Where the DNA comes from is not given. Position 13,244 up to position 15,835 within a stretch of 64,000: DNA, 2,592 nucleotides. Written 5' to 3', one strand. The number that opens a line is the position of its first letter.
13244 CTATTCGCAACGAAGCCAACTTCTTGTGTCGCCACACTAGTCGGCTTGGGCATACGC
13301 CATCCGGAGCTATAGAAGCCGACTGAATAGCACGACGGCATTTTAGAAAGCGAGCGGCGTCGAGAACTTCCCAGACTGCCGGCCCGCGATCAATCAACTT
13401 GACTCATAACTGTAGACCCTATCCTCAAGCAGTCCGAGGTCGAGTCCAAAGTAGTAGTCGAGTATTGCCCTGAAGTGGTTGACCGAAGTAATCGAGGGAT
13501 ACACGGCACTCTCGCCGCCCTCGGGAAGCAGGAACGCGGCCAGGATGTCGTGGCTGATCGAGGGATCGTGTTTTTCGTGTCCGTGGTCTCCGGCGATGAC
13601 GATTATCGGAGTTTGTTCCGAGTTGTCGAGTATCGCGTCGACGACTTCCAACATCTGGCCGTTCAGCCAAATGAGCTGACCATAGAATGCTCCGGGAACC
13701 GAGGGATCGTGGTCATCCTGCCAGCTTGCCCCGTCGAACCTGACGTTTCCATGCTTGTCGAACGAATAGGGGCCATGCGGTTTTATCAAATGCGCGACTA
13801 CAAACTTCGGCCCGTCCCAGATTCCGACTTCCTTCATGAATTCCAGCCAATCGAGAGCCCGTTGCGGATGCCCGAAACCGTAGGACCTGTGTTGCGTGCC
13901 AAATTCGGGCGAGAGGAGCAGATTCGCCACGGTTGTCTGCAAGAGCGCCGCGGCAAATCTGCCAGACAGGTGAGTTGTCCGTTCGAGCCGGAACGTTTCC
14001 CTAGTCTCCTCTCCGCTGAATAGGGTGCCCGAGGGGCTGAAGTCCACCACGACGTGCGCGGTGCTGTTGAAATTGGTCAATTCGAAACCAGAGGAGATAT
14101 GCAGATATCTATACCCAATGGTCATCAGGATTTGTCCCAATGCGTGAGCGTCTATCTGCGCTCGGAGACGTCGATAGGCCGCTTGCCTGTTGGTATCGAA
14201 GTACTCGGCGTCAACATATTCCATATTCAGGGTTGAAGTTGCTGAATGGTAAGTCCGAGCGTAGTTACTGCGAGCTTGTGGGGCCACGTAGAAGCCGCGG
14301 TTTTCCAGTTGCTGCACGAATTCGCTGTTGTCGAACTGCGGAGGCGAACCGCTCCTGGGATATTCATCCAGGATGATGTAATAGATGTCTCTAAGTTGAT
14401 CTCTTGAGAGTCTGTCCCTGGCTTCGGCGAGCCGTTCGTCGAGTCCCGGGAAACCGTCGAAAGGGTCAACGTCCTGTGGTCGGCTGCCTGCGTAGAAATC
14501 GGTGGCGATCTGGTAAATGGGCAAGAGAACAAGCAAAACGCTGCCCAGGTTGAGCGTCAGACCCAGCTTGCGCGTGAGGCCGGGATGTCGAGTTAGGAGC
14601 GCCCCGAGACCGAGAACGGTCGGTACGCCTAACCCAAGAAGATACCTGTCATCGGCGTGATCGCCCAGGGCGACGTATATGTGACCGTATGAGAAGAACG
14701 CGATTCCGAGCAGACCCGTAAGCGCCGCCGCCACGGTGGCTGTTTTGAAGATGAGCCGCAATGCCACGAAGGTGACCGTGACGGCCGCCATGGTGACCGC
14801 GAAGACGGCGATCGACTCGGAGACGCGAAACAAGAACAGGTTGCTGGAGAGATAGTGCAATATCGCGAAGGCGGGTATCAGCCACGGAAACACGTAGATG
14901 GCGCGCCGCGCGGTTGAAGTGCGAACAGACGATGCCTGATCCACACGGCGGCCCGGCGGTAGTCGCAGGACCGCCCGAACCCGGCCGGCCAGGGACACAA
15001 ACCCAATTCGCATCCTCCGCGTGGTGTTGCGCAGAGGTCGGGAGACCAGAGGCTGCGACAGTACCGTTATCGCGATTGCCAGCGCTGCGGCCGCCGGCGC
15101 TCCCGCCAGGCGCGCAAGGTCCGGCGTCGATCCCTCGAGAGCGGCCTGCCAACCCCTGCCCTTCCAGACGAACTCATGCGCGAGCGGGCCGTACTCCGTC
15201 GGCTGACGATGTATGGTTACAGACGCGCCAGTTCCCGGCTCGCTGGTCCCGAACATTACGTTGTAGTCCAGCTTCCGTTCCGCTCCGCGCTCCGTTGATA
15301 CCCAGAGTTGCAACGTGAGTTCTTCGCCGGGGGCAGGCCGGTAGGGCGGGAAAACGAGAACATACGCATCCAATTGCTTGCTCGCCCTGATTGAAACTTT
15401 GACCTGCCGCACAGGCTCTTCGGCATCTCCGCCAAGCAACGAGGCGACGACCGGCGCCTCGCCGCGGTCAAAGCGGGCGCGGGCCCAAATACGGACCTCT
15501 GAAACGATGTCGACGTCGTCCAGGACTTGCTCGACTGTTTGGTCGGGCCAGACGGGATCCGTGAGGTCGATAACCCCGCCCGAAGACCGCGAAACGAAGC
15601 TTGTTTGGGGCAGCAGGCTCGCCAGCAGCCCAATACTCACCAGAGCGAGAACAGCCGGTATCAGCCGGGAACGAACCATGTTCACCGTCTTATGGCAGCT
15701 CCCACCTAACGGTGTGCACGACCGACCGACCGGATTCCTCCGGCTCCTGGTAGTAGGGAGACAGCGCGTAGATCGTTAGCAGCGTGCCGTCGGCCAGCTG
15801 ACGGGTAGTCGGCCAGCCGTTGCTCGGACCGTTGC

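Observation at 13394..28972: ~1.45-kb near-identical inverted repeats bracketing an 11-kb gene block (potential invertible segment)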

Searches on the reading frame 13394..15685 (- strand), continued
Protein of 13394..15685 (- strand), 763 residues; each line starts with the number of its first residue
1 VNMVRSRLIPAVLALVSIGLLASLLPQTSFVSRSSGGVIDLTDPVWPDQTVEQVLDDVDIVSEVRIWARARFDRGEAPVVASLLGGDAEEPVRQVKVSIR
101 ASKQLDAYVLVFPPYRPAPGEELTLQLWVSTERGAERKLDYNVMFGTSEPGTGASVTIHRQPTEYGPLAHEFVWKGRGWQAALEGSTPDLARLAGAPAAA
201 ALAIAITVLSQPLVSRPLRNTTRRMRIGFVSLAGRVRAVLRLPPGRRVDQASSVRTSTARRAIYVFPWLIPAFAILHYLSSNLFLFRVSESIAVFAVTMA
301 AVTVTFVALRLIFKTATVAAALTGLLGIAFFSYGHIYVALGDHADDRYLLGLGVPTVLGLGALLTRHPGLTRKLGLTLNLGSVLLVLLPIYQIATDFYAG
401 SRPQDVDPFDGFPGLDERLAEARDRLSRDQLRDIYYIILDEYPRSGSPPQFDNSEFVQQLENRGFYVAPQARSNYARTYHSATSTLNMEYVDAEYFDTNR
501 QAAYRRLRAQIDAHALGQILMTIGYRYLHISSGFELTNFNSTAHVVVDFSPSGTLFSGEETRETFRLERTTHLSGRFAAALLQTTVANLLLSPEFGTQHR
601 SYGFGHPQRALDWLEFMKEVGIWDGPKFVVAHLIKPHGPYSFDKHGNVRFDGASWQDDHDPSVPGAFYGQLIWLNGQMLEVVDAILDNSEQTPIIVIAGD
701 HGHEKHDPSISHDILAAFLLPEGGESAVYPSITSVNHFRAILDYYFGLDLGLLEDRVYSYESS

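Call 62: find_encoding_contigs(protein=P0150, flank=10000, max_places=4)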
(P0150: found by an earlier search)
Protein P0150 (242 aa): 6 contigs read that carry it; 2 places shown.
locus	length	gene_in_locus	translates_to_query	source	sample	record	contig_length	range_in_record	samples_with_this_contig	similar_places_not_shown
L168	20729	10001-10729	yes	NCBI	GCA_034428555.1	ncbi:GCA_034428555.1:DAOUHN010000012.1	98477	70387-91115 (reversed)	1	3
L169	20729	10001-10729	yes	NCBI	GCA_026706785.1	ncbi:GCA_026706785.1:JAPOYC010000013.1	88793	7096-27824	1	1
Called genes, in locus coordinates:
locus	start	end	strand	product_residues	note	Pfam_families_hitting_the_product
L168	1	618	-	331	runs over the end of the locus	-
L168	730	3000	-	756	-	-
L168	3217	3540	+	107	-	-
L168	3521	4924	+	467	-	PF08242:Methyltransf_12 (faint)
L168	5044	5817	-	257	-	PF13489:Methyltransf_23, PF13847:Methyltransf_31 (weak), PF08241:Methyltransf_11, PF08242:Methyltransf_12, PF13649:Methyltransf_25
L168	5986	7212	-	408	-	-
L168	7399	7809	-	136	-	-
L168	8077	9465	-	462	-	-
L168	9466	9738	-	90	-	-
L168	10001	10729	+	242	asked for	-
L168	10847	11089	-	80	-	-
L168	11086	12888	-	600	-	PF02538:Hydantoinase_B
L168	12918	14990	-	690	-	PF05378:Hydant_A_N, PF01968:Hydantoinase_A, PF19278:Hydant_A_C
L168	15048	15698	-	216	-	PF02311:AraC_binding (weak), PF07883:Cupin_2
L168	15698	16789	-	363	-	PF01408:GFO_IDH_MocA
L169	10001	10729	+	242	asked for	-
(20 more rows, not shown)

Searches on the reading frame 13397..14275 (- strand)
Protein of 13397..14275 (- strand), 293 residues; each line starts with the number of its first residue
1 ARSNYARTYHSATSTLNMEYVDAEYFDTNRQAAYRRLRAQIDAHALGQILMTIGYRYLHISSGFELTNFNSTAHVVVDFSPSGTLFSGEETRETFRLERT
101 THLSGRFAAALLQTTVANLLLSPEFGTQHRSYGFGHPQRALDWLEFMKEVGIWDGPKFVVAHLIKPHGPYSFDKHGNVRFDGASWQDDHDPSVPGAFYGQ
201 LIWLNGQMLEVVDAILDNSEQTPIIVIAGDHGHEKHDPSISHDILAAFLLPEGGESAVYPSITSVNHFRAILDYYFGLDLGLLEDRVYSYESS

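Call 31: find_homologous_proteins(query=window:13397-14275:-, max_evalue=1e-40)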
Query seq(293 aa) (293 aa): 21 proteins with E <= 1e-40 among 1128 candidates.
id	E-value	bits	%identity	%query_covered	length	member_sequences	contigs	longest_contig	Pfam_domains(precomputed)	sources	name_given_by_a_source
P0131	1.6e-145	502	94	78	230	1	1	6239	-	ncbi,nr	ncbi:MAG: hypothetical protein OXG11_14845, partial [Chloroflexi bacterium]|nr:hypothetical protein 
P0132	1.5e-109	384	60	98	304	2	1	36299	-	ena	-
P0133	3.3e-104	366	58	98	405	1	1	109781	PF00884.29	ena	-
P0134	4.9e-100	353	56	99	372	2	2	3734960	PF00884.29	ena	-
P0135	8.6e-99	349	58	96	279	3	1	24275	PF00884.29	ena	-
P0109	5.7e-98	346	58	98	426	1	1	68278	-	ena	-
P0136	1.2e-94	335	57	94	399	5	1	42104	-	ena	-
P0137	5.4e-91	323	55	97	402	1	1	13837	PF00884.29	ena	-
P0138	2.8e-85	304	61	76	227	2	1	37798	-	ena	-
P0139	1.2e-80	289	49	98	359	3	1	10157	PF00884.29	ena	-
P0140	3.9e-79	284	48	98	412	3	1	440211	PF00884.29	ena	-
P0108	2.8e-77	278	53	97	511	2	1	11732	-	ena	-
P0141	2.2e-76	275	48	97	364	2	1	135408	-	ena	-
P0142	4.8e-72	261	55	76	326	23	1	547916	-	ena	-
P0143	1.9e-70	256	46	97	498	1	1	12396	-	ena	-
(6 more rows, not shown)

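Call 32: find_encoding_contigs(protein=P0131, flank=10000, max_places=6)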
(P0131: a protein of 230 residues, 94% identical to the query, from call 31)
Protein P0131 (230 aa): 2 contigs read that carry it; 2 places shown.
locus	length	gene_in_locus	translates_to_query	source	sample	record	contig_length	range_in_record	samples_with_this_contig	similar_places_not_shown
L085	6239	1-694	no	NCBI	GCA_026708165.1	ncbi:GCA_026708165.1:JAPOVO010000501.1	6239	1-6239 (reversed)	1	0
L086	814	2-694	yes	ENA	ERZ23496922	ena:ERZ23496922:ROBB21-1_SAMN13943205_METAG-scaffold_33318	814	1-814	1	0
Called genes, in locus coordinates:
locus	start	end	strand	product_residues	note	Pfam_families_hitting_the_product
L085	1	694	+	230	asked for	?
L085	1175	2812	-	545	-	PF13302:Acetyltransf_3, PF00583:Acetyltransf_1, PF20561:DUF6771 (faint), PF13523:Acetyltransf_8 (weak), PF13302:Acetyltransf_3, PF00583:Acetyltransf_1, PF13302:Acetyltransf_3, PF00583:Acetyltransf_1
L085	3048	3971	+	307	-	PF08450:SGL (faint), PF07494:Reg_prop (faint), PF17170:DUF5128 (faint), PF01436:NHL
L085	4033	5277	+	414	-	PF01408:GFO_IDH_MocA, PF02894:GFO_IDH_MocA_C, PF22725:GFO_IDH_MocA_C3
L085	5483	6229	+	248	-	PF00702:Hydrolase, PF13419:HAD_2, PF13242:Hydrolase_like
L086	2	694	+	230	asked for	?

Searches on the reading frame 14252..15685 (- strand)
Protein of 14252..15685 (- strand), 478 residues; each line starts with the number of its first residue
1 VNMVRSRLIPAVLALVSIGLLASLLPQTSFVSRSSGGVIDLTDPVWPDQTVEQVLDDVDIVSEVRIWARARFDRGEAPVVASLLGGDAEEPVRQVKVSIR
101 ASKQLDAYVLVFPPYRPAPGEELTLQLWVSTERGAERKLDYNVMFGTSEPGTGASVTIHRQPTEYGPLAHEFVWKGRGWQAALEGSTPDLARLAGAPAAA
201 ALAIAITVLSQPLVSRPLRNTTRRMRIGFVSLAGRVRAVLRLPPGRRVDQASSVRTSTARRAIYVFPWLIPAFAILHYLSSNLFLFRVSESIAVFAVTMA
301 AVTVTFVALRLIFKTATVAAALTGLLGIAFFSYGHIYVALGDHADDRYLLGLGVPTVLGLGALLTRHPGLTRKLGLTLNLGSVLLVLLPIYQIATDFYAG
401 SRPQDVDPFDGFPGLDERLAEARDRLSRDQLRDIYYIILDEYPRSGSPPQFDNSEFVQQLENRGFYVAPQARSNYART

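Call 44: find_related_loci(query=window:14252-15685:-, collection=metagenome_contigs, flank=6000)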
Query window:14252-15685:- (478 aa) in metagenome_contigs; peptide patterns used: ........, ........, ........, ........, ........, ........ (x = any residue, [..] = any of these).
412 stretches matched a pattern; 251 encode a relative of the query (tblastn E <= 1e-3); the best 80 are kept; 80 distinct loci.
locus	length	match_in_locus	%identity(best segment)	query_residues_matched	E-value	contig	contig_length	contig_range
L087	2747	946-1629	34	254-478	8e-25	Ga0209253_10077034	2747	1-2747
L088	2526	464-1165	35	244-478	2e-24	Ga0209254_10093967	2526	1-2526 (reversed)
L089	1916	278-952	35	259-478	4e-24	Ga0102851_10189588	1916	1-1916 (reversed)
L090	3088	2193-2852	30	261-478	1e-21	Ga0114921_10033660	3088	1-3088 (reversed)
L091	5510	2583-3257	32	255-478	3e-21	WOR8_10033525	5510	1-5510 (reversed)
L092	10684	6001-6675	32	255-478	3e-21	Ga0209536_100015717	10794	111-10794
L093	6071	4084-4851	33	235-478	4e-21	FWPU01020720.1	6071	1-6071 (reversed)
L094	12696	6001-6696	32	249-478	1e-20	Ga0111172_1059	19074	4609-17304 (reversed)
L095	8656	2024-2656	34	272-478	1e-20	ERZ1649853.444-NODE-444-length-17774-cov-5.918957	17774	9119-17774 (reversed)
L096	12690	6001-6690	30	257-478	2e-20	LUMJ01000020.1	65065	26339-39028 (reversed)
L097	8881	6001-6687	29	253-478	5e-20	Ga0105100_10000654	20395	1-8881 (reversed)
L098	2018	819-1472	30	265-478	4e-20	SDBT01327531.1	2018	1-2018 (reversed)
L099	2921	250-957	28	252-478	1e-19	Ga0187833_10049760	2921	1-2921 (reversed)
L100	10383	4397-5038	35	265-478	2e-19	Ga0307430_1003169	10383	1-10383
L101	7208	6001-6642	35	265-478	3e-19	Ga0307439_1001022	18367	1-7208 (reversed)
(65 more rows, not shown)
